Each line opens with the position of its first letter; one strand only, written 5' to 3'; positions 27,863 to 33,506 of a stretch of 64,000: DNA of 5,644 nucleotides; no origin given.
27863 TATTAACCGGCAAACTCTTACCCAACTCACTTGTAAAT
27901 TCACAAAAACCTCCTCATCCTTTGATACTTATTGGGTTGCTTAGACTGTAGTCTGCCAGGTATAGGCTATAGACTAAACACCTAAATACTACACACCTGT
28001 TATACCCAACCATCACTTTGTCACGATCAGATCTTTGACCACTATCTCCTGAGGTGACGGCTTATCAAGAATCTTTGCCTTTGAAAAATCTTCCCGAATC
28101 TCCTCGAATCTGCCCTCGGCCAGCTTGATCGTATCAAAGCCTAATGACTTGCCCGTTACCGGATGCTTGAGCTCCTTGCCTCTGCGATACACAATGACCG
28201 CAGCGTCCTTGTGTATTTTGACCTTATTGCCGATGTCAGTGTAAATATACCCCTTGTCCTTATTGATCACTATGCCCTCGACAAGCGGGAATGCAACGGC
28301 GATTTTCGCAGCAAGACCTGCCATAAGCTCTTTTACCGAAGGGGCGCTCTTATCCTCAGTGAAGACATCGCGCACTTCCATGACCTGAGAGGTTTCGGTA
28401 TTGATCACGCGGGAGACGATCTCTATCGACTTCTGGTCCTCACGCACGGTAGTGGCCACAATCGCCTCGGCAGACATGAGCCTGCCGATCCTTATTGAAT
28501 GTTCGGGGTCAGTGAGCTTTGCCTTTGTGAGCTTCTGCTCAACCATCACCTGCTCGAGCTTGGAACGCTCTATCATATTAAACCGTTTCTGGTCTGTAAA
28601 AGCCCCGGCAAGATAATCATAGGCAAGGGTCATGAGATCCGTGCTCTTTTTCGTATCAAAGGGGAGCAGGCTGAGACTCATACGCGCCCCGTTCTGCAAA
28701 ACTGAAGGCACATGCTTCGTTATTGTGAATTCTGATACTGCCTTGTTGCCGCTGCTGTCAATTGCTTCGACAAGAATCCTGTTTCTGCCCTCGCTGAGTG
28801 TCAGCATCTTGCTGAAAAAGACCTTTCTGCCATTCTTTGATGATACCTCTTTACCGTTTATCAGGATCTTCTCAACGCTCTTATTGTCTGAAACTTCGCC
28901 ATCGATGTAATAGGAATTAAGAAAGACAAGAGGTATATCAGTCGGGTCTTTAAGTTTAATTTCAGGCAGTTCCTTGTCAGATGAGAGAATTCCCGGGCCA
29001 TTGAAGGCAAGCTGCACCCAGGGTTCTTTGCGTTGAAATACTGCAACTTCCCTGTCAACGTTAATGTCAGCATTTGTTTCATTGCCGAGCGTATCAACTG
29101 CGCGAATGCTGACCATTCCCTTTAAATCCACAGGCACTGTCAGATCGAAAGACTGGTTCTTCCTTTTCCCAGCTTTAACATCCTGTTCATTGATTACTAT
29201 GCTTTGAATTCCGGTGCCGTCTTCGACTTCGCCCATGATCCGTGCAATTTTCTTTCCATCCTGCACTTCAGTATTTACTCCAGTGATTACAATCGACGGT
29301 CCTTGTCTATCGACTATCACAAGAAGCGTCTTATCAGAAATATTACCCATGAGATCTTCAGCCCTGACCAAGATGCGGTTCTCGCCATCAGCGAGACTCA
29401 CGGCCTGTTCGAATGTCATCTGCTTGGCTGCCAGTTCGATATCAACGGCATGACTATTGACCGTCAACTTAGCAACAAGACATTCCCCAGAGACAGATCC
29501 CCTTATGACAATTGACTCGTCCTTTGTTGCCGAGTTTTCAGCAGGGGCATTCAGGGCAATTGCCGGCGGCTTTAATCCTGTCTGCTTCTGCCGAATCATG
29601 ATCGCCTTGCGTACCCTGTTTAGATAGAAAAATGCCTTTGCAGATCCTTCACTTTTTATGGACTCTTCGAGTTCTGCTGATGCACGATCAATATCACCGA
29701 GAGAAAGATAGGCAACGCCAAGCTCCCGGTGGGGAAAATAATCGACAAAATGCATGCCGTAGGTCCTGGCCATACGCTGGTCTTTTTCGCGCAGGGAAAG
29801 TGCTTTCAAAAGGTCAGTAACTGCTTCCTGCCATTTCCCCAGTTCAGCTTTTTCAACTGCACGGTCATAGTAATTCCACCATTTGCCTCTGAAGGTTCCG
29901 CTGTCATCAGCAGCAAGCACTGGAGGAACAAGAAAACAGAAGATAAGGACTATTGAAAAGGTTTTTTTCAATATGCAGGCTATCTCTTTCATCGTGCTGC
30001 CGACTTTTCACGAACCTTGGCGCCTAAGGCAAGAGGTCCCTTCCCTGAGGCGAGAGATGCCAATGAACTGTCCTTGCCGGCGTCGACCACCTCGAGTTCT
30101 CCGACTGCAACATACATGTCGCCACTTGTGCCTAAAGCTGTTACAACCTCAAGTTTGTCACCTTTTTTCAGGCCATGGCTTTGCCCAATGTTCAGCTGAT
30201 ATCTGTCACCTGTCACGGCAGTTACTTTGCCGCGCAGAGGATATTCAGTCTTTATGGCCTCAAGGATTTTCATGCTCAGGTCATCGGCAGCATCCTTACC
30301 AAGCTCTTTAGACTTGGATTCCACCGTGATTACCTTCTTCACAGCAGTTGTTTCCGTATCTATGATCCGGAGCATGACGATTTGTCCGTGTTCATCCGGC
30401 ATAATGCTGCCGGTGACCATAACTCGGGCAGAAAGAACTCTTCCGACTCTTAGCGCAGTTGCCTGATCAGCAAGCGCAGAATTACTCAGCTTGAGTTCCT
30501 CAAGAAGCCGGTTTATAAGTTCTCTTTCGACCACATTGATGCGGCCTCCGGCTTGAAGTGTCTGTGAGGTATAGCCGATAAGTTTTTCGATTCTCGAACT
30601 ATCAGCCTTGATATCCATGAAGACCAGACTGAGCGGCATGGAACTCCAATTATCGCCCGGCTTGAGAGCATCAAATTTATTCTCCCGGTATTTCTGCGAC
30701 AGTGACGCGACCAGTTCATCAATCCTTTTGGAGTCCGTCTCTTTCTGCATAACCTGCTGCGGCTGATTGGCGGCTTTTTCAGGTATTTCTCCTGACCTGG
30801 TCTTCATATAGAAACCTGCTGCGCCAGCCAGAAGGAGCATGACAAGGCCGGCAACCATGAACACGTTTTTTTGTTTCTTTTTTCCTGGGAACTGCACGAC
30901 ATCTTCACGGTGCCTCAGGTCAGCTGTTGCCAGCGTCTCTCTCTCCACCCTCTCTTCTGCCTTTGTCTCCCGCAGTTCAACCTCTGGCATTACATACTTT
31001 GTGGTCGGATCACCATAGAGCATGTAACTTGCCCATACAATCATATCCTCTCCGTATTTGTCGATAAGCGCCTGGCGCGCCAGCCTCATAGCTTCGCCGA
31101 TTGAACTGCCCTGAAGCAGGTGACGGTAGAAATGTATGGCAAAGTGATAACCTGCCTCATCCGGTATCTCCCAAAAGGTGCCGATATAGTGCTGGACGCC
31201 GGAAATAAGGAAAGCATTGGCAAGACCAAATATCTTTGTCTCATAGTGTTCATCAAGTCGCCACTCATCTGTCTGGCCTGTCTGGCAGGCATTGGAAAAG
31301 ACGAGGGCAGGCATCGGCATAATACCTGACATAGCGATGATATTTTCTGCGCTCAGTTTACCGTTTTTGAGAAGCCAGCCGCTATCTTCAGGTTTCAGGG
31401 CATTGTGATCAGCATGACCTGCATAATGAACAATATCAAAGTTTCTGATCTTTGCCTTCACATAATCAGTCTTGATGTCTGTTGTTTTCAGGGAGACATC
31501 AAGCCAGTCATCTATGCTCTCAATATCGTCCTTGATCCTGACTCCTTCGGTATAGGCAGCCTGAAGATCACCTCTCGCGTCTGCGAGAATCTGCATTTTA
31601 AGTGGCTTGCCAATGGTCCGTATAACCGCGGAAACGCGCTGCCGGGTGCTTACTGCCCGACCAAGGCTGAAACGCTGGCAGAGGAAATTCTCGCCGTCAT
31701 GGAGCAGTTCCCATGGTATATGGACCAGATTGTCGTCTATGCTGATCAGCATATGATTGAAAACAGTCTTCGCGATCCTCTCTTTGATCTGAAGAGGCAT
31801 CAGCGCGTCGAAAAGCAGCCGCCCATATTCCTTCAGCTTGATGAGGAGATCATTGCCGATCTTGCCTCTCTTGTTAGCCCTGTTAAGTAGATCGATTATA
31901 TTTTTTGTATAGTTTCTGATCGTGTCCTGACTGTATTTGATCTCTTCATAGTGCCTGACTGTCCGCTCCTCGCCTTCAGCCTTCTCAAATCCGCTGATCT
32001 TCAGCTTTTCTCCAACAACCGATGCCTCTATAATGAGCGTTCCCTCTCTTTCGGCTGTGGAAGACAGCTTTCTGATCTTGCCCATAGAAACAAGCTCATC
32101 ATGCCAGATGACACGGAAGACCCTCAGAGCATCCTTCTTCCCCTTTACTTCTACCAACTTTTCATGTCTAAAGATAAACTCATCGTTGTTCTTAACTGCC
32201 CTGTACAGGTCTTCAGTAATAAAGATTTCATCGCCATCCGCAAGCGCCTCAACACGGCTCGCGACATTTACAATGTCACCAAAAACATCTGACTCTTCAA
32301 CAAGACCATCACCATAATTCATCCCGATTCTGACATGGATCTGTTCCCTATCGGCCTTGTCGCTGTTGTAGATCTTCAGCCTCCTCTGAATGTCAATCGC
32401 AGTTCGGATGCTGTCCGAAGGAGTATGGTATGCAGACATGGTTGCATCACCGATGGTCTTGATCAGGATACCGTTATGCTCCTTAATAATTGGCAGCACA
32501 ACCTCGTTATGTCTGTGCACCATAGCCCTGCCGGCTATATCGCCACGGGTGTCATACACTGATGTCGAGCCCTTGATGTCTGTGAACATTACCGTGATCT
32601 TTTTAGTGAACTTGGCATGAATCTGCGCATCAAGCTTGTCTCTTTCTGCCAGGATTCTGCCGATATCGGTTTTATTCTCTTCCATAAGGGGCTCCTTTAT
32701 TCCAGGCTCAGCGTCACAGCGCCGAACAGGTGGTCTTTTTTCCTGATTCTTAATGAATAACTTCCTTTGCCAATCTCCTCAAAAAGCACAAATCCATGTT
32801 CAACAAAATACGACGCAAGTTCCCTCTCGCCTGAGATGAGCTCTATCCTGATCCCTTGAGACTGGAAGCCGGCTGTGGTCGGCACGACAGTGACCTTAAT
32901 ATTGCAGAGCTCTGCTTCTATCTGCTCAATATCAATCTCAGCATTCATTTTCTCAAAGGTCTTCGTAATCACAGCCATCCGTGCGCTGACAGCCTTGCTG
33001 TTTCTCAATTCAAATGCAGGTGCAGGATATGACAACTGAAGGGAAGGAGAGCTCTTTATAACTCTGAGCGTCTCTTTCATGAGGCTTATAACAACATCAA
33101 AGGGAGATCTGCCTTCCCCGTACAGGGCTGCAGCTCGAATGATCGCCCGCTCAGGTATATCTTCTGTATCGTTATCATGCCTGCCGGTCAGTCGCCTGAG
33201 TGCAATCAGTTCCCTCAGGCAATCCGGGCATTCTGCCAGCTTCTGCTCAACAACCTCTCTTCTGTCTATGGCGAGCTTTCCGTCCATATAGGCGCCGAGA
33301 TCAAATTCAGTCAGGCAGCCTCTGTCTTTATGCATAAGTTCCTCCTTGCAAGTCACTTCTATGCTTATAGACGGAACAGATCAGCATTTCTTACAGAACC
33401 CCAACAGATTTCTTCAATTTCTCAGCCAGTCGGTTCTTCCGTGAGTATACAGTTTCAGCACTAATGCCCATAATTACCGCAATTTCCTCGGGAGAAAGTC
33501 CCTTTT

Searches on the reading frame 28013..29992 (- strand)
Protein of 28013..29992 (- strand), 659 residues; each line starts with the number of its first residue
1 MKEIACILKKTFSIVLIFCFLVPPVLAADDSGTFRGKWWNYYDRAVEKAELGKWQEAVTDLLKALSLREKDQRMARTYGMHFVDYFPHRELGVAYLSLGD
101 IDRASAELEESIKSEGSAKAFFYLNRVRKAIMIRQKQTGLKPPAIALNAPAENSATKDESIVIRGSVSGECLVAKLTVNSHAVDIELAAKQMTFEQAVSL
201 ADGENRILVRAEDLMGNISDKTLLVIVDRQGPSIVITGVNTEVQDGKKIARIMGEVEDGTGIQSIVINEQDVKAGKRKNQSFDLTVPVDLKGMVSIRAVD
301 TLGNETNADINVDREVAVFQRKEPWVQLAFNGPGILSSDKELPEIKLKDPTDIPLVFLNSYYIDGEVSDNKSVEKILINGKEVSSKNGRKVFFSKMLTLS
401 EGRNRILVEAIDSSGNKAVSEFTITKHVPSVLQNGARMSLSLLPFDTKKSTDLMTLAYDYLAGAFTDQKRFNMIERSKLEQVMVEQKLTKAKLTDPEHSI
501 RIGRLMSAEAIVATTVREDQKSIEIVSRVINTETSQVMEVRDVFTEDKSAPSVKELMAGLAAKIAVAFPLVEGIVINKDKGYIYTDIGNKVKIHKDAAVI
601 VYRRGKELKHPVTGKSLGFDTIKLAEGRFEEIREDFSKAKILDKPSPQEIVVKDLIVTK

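Call 8: search_protein_families(library=pfam, proteins=[window:28013-29992:-], max_evalue=0.001)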
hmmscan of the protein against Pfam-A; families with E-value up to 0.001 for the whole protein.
window:28013-29992:- (659 aa): 6 families
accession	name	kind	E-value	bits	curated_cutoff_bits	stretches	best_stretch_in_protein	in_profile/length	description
PF09136.16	Glucodextran_B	-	4.7e-21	74.9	27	2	143-228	1-82/83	Glucodextranase, domain B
PF19077.6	Big_13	-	1.1e-08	35.9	27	1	176-228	43-101/102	Bacterial Ig-like domain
PF03783.19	CsgG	-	2.2e-07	30.9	20.8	1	450-516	33-98/210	Curli production assembly/transport component CsgG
PF07719.23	TPR_2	-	6.5e-06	26.3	27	0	41-70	4-33/34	Tetratricopeptide repeat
PF00515.34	TPR_1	-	2.4e-05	24.4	27.8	0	41-70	4-33/34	Tetratricopeptide repeat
PF13371.12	TPR_9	-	6.2e-05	23.4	35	0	40-76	31-67/73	Tetratricopeptide repeat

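Call 95: search_protein_families(library=ncbifam, proteins=[window:28013-29992:-], max_evalue=0.01)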
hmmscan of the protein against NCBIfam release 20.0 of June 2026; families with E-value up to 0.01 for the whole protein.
window:28013-29992:- (659 aa): 2 families
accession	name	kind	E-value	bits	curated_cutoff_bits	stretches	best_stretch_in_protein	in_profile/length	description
NF047446.1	barrel_OmpL47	domain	1.9e-05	25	40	0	198-222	38-62/68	OmpL47-type beta-barrel domain-containing protein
NF047558.1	TPR_END_plus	domain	0.00053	19.9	32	0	41-77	2-38/56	TPR end-of-group domain-containing protein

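Call 97: search_solved_structures(query=window:28013-29992:-, max_evalue=0.1)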
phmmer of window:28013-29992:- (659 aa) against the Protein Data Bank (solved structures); distinct sequences matched with E-value up to 0.1: 0.

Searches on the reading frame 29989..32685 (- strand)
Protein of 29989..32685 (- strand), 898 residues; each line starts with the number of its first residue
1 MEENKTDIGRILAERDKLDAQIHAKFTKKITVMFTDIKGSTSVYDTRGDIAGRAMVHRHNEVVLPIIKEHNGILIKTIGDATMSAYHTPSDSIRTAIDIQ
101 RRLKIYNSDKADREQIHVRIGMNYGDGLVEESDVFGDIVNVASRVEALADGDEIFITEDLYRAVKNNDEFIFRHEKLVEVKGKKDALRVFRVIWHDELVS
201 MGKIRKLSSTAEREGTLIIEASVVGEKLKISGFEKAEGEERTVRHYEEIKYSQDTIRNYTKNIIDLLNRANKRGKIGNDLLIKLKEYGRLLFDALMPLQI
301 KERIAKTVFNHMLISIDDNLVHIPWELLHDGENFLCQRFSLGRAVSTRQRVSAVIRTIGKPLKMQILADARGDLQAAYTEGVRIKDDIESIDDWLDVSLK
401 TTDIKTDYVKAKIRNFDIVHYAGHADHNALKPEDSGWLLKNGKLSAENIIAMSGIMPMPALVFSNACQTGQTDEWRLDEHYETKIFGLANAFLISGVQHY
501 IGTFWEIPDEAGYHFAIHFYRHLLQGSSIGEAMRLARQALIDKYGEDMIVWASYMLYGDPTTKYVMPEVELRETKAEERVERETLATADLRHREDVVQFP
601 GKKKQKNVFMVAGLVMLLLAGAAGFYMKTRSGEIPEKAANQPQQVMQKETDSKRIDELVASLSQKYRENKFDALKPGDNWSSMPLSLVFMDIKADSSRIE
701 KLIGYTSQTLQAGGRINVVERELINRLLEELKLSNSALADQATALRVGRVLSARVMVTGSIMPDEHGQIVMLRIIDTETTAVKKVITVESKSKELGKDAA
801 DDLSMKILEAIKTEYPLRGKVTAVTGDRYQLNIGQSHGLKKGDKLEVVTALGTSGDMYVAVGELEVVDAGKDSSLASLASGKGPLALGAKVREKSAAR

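Call 8: search_protein_families(library=pfam, proteins=[window:29989-32685:-], max_evalue=0.001)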
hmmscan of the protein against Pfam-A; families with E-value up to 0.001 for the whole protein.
window:29989-32685:- (898 aa): 4 families
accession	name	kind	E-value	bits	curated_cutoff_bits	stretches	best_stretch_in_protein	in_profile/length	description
PF12770.12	CHAT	-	3.6e-37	128.8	24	1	286-559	2-289/289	CHAT domain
PF00211.25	Guanylate_cyc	-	2.9e-22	79.6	21.9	1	24-186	3-176/183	Adenylate and Guanylate cyclase catalytic domain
PF03783.19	CsgG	-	1.5e-06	28.1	20.8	1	708-762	46-99/210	Curli production assembly/transport component CsgG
PF16538.11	FlgT_C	-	0.00085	20.2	27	0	826-849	1-24/77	Flagellar assembly protein T, C-terminal domain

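Call 95: search_protein_families(library=ncbifam, proteins=[window:29989-32685:-], max_evalue=0.01)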
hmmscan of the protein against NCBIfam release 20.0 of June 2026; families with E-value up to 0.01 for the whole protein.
window:29989-32685:- (898 aa): 4 families
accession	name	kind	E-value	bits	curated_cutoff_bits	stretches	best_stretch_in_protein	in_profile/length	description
NF058673.1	LipAdnlyCyLipJMY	equivalog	7.4e-14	51.3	800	1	30-166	296-424/449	bifunctional lipase/adenylate cyclase LipJ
NF045509.1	CellDiv_HetF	equivalog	1.8e-06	26.5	1200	1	481-575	298-393/836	cell division protein HetF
TIGR04510.1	mod_pep_cyc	subfamily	4.9e-05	22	400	1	31-128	7-101/814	putative peptide modification system cyclase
TIGR02722.1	lp_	equivalog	0.0014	18.7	110.55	1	700-763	88-152/189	penicillin-binding protein activator LpoB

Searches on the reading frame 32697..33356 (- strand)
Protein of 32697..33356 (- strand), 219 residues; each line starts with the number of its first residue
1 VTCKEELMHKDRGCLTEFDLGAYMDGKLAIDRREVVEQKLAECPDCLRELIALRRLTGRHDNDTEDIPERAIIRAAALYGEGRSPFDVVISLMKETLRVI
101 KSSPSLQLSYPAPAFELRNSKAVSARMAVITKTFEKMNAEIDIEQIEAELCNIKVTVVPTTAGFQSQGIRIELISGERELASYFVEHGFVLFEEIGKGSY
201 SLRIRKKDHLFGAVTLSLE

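Call 8: search_protein_families(library=pfam, proteins=[window:32697-33356:-], max_evalue=0.001)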
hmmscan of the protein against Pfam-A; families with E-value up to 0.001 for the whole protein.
window:32697-33356:- (219 aa): 0 families

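Call 57: search_protein_families(library=pfam, proteins=[window:32697-33356:-], max_evalue=1)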
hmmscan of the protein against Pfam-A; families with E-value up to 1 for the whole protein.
window:32697-33356:- (219 aa): 1 family
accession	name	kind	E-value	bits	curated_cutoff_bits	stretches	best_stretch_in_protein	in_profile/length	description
PF13490.11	zf-HC2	-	0.0016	19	22.2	1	20-46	8-34/35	Putative zinc-finger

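Call 95: search_protein_families(library=ncbifam, proteins=[window:32697-33356:-], max_evalue=0.01)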
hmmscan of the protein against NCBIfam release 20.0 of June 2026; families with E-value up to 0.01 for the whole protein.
window:32697-33356:- (219 aa): 2 families
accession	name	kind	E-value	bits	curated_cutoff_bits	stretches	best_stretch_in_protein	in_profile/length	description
NF052375.1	antisigma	equivalog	0.0036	17.3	100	1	20-57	2-39/217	anti-sigma factor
TIGR03988.1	antisig_RsrA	equivalog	0.0046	17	62.5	0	22-50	11-39/77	mycothiol system anti-sigma-R factor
